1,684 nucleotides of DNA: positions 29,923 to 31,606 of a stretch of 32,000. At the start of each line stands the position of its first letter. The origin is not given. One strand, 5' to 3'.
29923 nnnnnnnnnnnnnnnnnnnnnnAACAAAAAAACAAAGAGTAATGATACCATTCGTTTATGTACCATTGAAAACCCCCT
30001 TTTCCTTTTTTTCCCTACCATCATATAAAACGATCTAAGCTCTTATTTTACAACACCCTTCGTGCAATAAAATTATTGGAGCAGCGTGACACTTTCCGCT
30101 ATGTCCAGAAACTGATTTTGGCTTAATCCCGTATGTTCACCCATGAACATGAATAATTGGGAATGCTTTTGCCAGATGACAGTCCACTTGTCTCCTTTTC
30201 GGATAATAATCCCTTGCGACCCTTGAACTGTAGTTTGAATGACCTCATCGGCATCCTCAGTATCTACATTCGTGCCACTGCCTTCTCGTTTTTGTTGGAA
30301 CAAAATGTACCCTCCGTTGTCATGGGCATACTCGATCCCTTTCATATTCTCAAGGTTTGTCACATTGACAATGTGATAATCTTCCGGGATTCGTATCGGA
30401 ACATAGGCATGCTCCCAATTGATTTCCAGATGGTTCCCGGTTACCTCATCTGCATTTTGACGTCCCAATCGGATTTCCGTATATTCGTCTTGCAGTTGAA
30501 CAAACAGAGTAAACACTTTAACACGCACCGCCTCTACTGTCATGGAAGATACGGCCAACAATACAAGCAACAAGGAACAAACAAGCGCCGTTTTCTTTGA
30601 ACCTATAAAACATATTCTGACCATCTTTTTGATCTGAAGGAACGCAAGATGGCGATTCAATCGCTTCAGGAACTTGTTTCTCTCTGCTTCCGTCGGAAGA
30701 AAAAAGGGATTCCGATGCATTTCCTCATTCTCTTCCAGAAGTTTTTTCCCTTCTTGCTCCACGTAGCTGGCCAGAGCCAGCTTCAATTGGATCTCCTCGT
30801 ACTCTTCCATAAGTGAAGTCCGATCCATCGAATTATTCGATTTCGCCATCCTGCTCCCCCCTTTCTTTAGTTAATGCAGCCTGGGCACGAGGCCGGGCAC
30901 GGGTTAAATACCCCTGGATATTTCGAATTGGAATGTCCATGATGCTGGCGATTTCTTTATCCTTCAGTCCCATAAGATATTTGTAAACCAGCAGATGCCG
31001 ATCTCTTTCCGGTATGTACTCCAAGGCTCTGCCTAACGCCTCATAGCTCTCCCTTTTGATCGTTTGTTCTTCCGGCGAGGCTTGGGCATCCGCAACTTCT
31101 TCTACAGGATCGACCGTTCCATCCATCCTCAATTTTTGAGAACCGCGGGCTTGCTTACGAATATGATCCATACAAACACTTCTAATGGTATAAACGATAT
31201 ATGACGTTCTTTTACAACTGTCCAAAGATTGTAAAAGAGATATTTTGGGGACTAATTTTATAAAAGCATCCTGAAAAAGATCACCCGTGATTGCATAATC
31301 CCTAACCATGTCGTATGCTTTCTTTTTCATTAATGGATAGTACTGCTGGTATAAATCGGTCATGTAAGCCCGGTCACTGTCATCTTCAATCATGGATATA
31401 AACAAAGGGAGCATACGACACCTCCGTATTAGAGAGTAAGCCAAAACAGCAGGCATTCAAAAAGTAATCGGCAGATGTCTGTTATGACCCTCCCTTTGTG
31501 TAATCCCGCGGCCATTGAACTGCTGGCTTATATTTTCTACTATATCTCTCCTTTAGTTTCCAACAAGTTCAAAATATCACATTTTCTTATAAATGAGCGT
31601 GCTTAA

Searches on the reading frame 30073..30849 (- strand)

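Call 52: search_protein_families(library=pfam, proteins=[window:30073-30849:-], max_evalue=0.001)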
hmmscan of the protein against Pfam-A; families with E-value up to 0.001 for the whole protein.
window:30073-30849:- (258 aa): 1 family
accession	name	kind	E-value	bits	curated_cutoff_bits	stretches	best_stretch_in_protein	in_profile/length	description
PF14285.11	DUF4367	-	6e-15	56.1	22.1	1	149-254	2-110/110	Domain of unknown function (DUF4367)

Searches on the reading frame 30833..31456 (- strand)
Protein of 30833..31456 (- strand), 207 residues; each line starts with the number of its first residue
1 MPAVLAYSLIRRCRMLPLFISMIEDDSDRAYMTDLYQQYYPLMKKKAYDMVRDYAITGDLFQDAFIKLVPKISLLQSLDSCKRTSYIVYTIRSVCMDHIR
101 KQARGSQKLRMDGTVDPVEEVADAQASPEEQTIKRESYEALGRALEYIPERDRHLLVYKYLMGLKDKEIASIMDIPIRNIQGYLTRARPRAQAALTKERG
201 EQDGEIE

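Call 52: search_protein_families(library=pfam, proteins=[window:30833-31456:-], max_evalue=0.001)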
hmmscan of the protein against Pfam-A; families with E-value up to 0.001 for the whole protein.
window:30833-31456:- (207 aa): 2 families
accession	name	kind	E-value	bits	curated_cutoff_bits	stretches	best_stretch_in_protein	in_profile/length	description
PF04542.20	Sigma70_r2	-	1.3e-11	44.5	24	1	35-104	1-70/71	Sigma-70 region 2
PF08281.18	Sigma70_r4_2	-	6.1e-10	39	25.7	1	139-188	2-51/54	Sigma-70, region 4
